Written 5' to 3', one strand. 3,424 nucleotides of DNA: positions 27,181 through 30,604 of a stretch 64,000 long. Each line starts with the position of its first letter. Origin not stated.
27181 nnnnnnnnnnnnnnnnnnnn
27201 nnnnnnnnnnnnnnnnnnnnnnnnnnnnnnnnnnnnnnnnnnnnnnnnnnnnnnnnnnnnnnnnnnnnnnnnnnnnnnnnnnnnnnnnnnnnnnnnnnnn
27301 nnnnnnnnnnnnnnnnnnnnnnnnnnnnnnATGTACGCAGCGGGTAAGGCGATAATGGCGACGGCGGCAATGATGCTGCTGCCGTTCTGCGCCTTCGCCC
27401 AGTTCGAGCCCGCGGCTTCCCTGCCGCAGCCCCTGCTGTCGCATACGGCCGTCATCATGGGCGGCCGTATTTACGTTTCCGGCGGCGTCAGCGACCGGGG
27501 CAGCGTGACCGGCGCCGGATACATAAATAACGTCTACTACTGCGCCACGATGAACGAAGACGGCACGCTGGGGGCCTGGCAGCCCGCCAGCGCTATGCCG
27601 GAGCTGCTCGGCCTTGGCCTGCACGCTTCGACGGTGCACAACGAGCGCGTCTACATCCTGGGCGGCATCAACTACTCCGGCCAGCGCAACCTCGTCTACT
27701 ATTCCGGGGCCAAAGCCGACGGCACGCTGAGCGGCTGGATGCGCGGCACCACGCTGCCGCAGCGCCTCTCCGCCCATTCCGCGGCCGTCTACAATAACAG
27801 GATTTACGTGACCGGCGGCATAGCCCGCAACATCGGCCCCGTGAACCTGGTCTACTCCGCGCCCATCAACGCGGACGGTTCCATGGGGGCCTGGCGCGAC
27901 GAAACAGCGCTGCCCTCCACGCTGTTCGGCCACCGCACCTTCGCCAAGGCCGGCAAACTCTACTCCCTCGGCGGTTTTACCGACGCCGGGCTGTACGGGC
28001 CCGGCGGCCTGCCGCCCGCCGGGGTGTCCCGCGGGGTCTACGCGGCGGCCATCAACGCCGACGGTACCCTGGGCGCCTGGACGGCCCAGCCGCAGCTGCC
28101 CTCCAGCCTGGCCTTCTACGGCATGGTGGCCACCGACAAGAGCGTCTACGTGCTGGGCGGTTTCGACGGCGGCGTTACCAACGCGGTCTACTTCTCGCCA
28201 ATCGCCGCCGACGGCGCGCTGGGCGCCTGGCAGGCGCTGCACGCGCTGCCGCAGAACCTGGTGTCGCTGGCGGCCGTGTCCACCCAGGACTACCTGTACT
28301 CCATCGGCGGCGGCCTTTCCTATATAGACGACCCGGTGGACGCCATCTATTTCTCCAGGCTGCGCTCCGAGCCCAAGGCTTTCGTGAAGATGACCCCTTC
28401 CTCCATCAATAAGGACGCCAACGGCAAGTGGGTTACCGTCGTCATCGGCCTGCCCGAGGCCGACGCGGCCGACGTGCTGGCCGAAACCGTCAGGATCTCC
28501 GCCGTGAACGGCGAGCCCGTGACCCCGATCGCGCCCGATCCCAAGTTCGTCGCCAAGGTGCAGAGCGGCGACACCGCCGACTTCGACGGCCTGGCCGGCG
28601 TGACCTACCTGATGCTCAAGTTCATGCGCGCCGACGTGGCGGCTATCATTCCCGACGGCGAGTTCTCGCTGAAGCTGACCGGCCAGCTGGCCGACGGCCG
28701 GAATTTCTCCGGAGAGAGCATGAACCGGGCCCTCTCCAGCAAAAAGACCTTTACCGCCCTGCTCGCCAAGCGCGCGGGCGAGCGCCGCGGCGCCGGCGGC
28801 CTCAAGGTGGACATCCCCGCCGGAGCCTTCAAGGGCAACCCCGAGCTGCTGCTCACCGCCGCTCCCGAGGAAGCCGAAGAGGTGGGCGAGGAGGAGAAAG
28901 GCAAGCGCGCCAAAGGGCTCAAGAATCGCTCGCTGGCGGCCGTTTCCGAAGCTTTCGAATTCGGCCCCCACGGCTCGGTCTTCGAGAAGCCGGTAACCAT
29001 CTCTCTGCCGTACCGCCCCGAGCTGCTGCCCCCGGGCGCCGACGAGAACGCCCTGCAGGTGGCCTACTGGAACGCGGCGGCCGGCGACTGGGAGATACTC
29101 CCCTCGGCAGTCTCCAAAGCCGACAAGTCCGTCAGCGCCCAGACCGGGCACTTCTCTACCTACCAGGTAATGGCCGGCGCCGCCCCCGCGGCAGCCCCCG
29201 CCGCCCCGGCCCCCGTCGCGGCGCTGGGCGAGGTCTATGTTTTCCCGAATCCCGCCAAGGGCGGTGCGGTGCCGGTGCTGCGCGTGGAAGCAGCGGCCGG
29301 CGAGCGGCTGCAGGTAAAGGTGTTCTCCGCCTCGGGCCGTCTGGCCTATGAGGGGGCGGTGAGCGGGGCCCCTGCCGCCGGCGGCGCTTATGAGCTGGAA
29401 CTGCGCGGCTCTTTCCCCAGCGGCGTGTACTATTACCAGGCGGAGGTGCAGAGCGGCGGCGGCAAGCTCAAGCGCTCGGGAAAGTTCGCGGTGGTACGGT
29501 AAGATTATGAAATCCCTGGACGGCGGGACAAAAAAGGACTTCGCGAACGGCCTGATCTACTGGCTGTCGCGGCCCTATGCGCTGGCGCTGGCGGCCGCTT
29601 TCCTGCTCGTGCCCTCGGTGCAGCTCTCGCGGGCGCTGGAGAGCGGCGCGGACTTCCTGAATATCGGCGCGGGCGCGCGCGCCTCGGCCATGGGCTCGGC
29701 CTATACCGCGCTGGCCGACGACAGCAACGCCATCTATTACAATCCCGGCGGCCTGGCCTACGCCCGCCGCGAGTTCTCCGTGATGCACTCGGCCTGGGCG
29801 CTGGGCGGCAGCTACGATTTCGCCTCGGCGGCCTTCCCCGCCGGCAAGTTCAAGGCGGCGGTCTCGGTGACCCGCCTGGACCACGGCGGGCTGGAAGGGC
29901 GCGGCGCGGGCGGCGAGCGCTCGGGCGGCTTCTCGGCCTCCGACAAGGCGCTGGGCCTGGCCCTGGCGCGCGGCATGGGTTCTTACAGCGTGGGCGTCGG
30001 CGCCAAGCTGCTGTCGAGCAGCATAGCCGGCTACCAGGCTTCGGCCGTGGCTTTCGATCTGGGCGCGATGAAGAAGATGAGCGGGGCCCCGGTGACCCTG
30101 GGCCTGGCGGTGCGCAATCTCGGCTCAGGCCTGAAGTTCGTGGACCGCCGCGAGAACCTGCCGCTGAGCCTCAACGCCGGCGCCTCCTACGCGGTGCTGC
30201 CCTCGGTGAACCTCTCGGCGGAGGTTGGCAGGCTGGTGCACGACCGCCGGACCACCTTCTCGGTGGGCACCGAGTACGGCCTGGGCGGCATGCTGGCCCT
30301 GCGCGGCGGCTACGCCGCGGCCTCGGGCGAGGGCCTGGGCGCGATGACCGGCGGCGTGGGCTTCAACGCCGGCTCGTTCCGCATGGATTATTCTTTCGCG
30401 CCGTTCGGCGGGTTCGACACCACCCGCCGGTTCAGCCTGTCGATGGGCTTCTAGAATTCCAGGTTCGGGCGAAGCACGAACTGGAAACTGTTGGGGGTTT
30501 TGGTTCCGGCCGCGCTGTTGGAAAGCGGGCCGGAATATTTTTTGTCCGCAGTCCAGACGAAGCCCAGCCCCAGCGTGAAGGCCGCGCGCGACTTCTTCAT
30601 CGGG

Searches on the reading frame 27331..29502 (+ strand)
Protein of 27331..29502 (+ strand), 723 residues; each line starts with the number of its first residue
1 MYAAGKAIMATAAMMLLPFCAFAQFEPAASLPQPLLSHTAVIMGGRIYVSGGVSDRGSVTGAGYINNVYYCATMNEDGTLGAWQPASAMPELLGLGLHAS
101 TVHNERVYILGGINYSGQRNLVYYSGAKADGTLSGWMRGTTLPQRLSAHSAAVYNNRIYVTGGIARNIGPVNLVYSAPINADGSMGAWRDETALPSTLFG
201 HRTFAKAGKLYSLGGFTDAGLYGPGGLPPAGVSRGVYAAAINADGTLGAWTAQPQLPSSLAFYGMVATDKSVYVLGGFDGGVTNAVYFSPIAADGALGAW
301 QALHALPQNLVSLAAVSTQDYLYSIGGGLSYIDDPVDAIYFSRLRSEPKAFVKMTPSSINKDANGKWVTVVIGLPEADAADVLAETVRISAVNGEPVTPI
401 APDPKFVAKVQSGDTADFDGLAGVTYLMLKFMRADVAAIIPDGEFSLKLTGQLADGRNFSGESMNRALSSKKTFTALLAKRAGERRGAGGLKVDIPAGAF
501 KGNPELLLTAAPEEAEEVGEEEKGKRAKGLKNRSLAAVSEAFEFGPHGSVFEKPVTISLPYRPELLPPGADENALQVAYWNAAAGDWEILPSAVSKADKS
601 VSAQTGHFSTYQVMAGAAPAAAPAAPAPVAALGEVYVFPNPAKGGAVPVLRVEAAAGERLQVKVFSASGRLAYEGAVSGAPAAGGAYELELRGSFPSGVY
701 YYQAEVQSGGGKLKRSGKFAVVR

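Call 10: search_protein_families(library=pfam, proteins=[window:27331-29502:+])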
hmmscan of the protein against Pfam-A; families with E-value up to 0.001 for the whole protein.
window:27331-29502:+ (723 aa): 8 families
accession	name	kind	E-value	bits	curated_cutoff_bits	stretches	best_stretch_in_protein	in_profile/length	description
PF24681.1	Kelch_KLHDC2_KLHL20_DRC7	-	2.1e-14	53.8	50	1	98-327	2-221/221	KLHDC2/KLHL20/DRC7 Kelch-repeats domain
PF01344.31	Kelch_1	-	4.3e-11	42.5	20.1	0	146-166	2-22/46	Kelch motif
PF24981.1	Beta-prop_ATRN-LZTR1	-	1.4e-09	38.1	50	0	29-117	196-284/289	Attractin/LZTR1 beta-propeller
PF13964.12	Kelch_6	-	6.1e-09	36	25.3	0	148-166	4-22/50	Kelch motif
PF24996.1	NANM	-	1e-08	34.9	45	0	37-115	55-127/350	N-acetylneuraminate epimerase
PF25210.1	Kelch_FKB95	-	2.9e-06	27.6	70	0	20-57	65-102/268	FKB95, Kelch-repeats domain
PF07646.21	Kelch_2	-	2.5e-05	24.4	21.3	0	35-57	2-25/48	Kelch motif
PF13854.13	Kelch_HCF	-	0.00084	19.1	113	0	29-164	116-258/345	Host cell factor, Kelch-repeats domain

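Call 11: find_related_loci(query=window:27331-29502:+, collection=genome_contigs, flank=3000)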
Query window:27331-29502:+ (723 aa) in genome_contigs; peptide patterns used: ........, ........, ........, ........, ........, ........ (x = any residue, [..] = any of these).
217 stretches matched a pattern; 4 encode a relative of the query (tblastn E <= 1e-3); 3 distinct loci.
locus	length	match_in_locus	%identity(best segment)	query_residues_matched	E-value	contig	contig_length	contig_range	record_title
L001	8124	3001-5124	90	16-723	0e+0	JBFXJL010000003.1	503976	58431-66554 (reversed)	MAG: Elusimicrobiales bacterium isolate CA_2019_TPIn_50 NODE_32_length_503976_cov_37.790199_TPIn, whole genome shotgun s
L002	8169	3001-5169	92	1-723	0e+0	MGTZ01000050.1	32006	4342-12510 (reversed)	MAG: Elusimicrobia bacterium GWB2_63_16 gwb2_scaffold_637, whole genome shotgun sequence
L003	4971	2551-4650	56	23-723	0e+0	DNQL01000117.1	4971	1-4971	MAG TPA_asm: Elusimicrobia bacterium isolate UBA11179 contig_13882, whole genome shotgun sequence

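Call 24: find_homologous_proteins(query=window:27331-29502:+)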
Query window:27331-29502:+ (723 aa): 207 proteins with E <= 0.001 among 8000 candidates; the best 120 are listed.
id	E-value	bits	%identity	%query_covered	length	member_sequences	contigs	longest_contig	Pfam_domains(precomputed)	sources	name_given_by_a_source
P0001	0.0e+0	1473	92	100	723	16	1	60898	PF24996.1,PF13964.13,PF24681.2,PF13415.13,PF24981.2,PF01344.32,PF25210.2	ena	-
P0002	0.0e+0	1452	90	98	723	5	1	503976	PF24996.1,PF07646.22,PF13964.13,PF24681.2,PF13415.13,PF24981.2,PF01344.32,PF25210.2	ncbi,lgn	ncbi:MAG: hypothetical protein AB7V08_05830 [Elusimicrobiales bacterium]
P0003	0.0e+0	1131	71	97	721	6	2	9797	PF24996.1,PF07646.22,PF13964.13,PF24681.2,PF13415.13,PF24981.2,PF01344.32,PF25210.2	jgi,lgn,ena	-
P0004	0.0e+0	1122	71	99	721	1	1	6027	PF24996.1,PF07646.22,PF13964.13,PF24681.2,PF13415.13,PF24981.2,PF01344.32,PF25210.2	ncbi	-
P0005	0.0e+0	1106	70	98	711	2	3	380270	PF24996.1,PF13964.13,PF24681.2,PF13415.13,PF24981.2,PF01344.32,PF25210.2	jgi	jgi:hypothetical protein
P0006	0.0e+0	1104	69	97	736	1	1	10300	PF24996.1,PF07646.22,PF13964.13,PF24681.2,PF13415.13,PF24981.2,PF01344.32,PF25210.2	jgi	jgi:N-acetylneuraminic acid mutarotase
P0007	0.0e+0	1064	69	86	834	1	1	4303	PF24996.1,PF13964.13,PF24681.2,PF13415.13,PF25852.1,PF24981.2,PF01344.32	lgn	-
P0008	0.0e+0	1052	66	99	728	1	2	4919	PF24996.1,PF13964.13,PF24681.2,PF13415.13,PF24981.2,PF01344.32,PF25210.2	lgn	-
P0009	0.0e+0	1052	67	97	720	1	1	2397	PF24996.1,PF07646.22,PF13964.13,PF24681.2,PF13415.13,PF24981.2,PF01344.32,PF25210.2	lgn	-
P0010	0.0e+0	1049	66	97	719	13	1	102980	PF24996.1,PF07646.22,PF13964.13,PF24681.2,PF13415.13,PF24981.2,PF01344.32,PF25210.2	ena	-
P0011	0.0e+0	1047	69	81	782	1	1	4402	PF24996.1,PF13964.13,PF24681.2,PF13415.13,PF24981.2,PF01344.32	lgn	-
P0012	0.0e+0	1046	65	99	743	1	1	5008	PF24996.1,PF13964.13,PF24681.2,PF13415.13,PF24981.2,PF01344.32,PF25210.2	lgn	-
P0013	0.0e+0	1045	66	100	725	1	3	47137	PF24996.1,PF13964.13,PF24681.2,PF13415.13,PF24981.2,PF01344.32,PF25210.2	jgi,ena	-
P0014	0.0e+0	1037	67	97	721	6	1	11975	PF24996.1,PF07646.22,PF13964.13,PF24681.2,PF13415.13,PF24981.2,PF01344.32,PF25210.2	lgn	-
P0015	0.0e+0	1031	65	97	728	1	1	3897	PF24996.1,PF13964.13,PF24681.2,PF13415.13,PF24981.2,PF01344.32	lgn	-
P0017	0.0e+0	1022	65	100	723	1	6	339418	PF24996.1,PF07646.22,PF13964.13,PF24681.2,PF13415.13,PF24981.2,PF01344.32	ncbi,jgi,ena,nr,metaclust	ncbi:MAG: hypothetical protein A2X35_00440 [Elusimicrobia bacterium GWA2_61_42]|nr:MAG: hypothetical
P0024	7.9e-264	895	59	97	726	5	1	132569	PF24996.1,PF07646.22,PF13964.13,PF24681.2,PF13415.13,PF24981.2,PF01344.32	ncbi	-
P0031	4.3e-225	767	52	99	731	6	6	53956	PF24996.1,PF13964.13,PF24681.2,PF13854.13,PF13415.13,PF24981.2,PF01344.32,PF25210.2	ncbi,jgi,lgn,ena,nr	ncbi:MAG TPA: hypothetical protein DER10_04040 [Elusimicrobia bacterium]|nr:hypothetical protein [El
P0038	3.5e-206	705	44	100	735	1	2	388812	PF24996.1,PF07646.22,PF13964.13,PF24681.2,PF13854.13,PF13415.13,PF24981.2,PF01344.32,PF25210.2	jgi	jgi:hypothetical protein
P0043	6.8e-174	598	43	99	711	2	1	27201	PF07646.22,PF13964.13,PF24681.2,PF13854.13,PF13415.13,PF24981.2,PF01344.32,PF25210.2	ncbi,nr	ncbi:MAG: hypothetical protein HY402_01795 [Elusimicrobia bacterium]|nr:hypothetical protein [Elusim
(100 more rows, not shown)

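Call 25: find_encoding_contigs(protein=P0005, flank=3000, max_places=1)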
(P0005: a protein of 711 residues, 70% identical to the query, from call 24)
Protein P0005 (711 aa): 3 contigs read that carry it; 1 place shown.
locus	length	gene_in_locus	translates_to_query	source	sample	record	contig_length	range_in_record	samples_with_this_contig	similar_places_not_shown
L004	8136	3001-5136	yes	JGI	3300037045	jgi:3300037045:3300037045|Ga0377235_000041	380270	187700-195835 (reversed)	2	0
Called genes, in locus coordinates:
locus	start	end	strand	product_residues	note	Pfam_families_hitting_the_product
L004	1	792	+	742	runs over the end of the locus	PF00989:PAS (weak), PF08448:PAS_4 (weak), PF13426:PAS_9 (weak), PF00512:HisKA, PF02518:HATPase_c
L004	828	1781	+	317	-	PF02899:Phage_int_SAM_1, PF00589:Phage_integrase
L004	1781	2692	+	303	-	PF00596:Aldolase_II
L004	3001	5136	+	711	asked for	PF13415:Beta-prop_FBX42 (faint), PF13964:Beta-prop_Calicin (faint), PF24981:Beta-prop_ATRN-LZTR1 (faint), PF25210:Kelch_FKB95 (faint), PF01344:Kelch_1 (faint), PF24996:NANM (faint), PF24681:Kelch_KLHDC2_KLHL20_DRC7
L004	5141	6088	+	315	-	-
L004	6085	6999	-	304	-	-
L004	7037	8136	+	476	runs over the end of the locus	PF02113:Peptidase_S13, PF13354:Beta-lactamase2 (faint)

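Call 26: find_encoding_contigs(protein=P0017, flank=3000, max_places=1)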
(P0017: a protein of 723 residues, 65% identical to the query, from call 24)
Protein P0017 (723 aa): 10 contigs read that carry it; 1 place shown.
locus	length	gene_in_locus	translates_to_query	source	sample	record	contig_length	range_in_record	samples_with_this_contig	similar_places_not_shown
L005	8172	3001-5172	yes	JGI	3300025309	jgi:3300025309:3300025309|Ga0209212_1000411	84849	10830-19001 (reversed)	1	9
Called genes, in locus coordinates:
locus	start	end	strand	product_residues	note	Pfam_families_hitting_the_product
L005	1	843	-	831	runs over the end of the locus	PF00041:fn3 (faint), PF13860:FlgD_ig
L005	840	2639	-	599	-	PF07719:TPR_2 (faint), PF13428:TPR_14 (faint), PF14559:TPR_19 (faint)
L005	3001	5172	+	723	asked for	PF13415:Beta-prop_FBX42 (faint), PF24681:Kelch_KLHDC2_KLHL20_DRC7, PF24981:Beta-prop_ATRN-LZTR1 (faint), PF24996:NANM (faint), PF01344:Kelch_1 (faint), PF07646:Kelch_2 (faint), PF24681:Kelch_KLHDC2_KLHL20_DRC7 (weak), PF13964:Beta-prop_Calicin (weak)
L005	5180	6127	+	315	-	-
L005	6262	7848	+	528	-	PF07719:TPR_2 (faint), PF13428:TPR_14 (faint), PF13432:TPR_16, PF14559:TPR_19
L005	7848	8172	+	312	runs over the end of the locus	-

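Call 27: find_encoding_contigs(protein=P0024, flank=3000, max_places=1)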
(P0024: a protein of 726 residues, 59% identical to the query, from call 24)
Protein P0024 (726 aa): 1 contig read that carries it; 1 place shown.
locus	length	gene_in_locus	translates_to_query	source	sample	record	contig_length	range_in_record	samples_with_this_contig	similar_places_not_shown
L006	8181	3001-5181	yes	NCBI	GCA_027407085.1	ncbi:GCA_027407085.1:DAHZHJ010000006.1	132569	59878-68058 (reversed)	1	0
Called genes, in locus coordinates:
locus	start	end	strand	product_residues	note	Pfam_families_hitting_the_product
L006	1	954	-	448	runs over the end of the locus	PF13185:GAF_2 (weak), PF00990:GGDEF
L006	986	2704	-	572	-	-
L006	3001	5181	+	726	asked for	PF13964:Beta-prop_Calicin (weak), PF24981:Beta-prop_ATRN-LZTR1 (weak), PF01344:Kelch_1 (faint), PF07646:Kelch_2 (faint), PF24996:NANM (faint), PF13415:Beta-prop_FBX42 (weak), PF24681:Kelch_KLHDC2_KLHL20_DRC7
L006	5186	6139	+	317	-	-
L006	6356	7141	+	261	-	-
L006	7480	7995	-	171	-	-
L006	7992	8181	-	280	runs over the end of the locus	PF13371:TPR_9 (faint), PF07719:TPR_2 (faint), PF00515:TPR_1 (faint)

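Call 28: find_encoding_contigs(protein=P0031, flank=3000, max_places=1)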
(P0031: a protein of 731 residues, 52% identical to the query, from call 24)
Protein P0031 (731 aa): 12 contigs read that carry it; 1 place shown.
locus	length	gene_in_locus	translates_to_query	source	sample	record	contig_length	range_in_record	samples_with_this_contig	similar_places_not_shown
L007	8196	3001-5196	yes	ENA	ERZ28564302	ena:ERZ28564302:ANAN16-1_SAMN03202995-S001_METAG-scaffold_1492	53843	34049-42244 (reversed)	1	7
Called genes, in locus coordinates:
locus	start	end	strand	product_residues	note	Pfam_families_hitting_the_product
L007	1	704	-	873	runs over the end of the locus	PF13860:FlgD_ig (faint), PF00041:fn3 (faint)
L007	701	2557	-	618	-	PF14559:TPR_19 (faint), PF07719:TPR_2 (faint), PF14853:Fis1_TPR_C (faint)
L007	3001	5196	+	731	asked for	PF13854:Kelch_HCF (faint), PF24981:Beta-prop_ATRN-LZTR1, PF01344:Kelch_1 (faint), PF13415:Beta-prop_FBX42 (weak), PF13964:Beta-prop_Calicin (faint), PF24681:Kelch_KLHDC2_KLHL20_DRC7, PF13415:Beta-prop_FBX42 (weak), PF24681:Kelch_KLHDC2_KLHL20_DRC7, +2 more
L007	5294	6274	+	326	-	-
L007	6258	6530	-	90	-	-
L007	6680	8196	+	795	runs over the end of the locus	PF04932:Wzy_C, PF13174:TPR_6 (faint), PF13176:TPR_7 (faint), PF13181:TPR_8 (faint), PF13374:TPR_10 (faint), PF13424:TPR_12 (weak), PF00515:TPR_1 (weak), PF07719:TPR_2 (weak), +5 more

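Call 29: find_encoding_contigs(protein=P0038, flank=3000, max_places=1)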
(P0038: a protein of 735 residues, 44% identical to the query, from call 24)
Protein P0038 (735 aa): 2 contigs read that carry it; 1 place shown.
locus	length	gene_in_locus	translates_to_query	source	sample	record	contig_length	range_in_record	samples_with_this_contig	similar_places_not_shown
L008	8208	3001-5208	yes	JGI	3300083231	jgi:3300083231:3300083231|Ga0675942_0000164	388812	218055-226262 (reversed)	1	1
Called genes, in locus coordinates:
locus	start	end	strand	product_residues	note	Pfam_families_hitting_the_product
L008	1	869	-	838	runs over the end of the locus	PF00041:fn3 (weak), PF13860:FlgD_ig (faint)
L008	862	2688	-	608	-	PF00515:TPR_1 (faint), PF14853:Fis1_TPR_C (faint), PF07719:TPR_2 (faint)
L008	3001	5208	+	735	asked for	PF13854:Kelch_HCF (faint), PF24981:Beta-prop_ATRN-LZTR1, PF25210:Kelch_FKB95 (faint), PF01344:Kelch_1 (faint), PF13415:Beta-prop_FBX42, PF13964:Beta-prop_Calicin (weak), PF24681:Kelch_KLHDC2_KLHL20_DRC7, PF13415:Beta-prop_FBX42, +2 more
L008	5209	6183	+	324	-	-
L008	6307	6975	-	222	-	-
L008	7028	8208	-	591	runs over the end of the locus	-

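Call 30: find_encoding_contigs(protein=P0043, flank=3000, max_places=1)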
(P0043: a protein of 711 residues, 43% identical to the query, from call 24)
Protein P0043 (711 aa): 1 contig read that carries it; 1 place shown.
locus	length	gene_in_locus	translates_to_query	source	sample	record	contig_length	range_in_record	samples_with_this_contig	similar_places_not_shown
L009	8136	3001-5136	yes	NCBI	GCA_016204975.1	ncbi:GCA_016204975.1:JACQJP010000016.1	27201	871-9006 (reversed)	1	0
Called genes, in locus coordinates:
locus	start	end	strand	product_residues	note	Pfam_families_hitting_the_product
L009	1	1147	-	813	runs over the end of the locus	PF16656:Pur_ac_phosph_N (faint), PF25059:FN3_DSCAM-DSCAML_C (faint), PF00041:fn3 (weak)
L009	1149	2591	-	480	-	PF03687:UPF0164 (weak)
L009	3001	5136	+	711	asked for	PF13415:Beta-prop_FBX42 (faint), PF13854:Kelch_HCF (faint), PF24981:Beta-prop_ATRN-LZTR1 (weak), PF25210:Kelch_FKB95 (faint), PF01344:Kelch_1 (faint), PF07646:Kelch_2 (faint), PF13964:Beta-prop_Calicin (weak), PF24681:Kelch_KLHDC2_KLHL20_DRC7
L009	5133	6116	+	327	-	-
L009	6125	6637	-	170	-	PF10502:Peptidase_S26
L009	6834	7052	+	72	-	PF10543:ORF6N (weak)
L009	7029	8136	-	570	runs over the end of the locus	PF02517:Rce1-like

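Call 74: search_protein_families(library=ncbifam, proteins=[window:27331-29502:+], max_evalue=0.01)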
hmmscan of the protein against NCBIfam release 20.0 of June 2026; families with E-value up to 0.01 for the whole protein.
window:27331-29502:+ (723 aa): 6 families
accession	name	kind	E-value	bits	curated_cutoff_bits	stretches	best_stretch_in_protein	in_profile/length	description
NF010730.0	PRK14131.1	subfamily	5.6e-08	31.9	416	1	38-115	86-158/384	N-acetylneuraminate epimerase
TIGR03547.1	muta_rot_YjhT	subfamily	1.5e-07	30.9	256.35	0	136-217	43-128/346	YjhT family mutarotase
TIGR03548.1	mutarot_permut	subfamily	6.5e-07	28.8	243.2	0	66-195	38-158/323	cyclically-permuted mutarotase family protein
NF052323.1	T9SSA_dep_M6i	equivalog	0.0002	19.4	600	1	631-723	954-1043/1043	T9SS-dependent M6-like inactivated metalloprotease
TIGR04183.1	Por_Secre_tail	domain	0.0017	18.3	23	1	637-711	1-63/72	T9SS type A sorting domain-containing protein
NF052228.1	T9SS_PorZ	equivalog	0.0063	15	260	0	630-722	668-756/757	type IX secretion system anionic LPS delivery protein PorZ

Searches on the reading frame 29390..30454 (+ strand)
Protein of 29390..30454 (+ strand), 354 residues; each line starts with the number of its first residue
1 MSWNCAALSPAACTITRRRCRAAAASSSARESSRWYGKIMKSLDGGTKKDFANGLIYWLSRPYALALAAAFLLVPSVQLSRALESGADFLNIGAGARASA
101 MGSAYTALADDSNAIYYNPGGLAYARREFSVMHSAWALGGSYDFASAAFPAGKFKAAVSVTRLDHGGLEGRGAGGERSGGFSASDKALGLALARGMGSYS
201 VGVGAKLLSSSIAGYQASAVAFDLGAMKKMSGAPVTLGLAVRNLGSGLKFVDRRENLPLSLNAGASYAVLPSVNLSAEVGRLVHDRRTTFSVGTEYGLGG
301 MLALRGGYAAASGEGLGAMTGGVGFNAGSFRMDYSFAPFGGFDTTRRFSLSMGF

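Call 10: search_protein_families(library=pfam, proteins=[window:29390-30454:+])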
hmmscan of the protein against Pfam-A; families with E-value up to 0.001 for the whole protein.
window:29390-30454:+ (354 aa): 0 families

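Call 74: search_protein_families(library=ncbifam, proteins=[window:29504-30454:+], max_evalue=0.01)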
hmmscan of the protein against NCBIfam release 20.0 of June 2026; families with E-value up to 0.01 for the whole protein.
window:29504-30454:+ (316 aa): 4 families
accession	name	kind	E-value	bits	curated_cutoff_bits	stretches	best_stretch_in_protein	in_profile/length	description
NF033709.1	PorV_fam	subfamily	1.1e-41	143.5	90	1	47-316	2-326/326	PorV/PorQ family protein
NF033711.1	T9SS_PorQ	equivalog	3.4e-27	95.4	220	1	40-230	17-212/335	type IX secretion system protein PorQ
NF052325.1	PorVQ2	equivalog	2.8e-17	62.7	325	1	47-207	25-199/354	putative type IX sorting system protein PorV2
NF033710.1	T9SS_OM_PorV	equivalog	2.4e-14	53.3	250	1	40-231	17-231/367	type IX secretion system outer membrane channel protein PorV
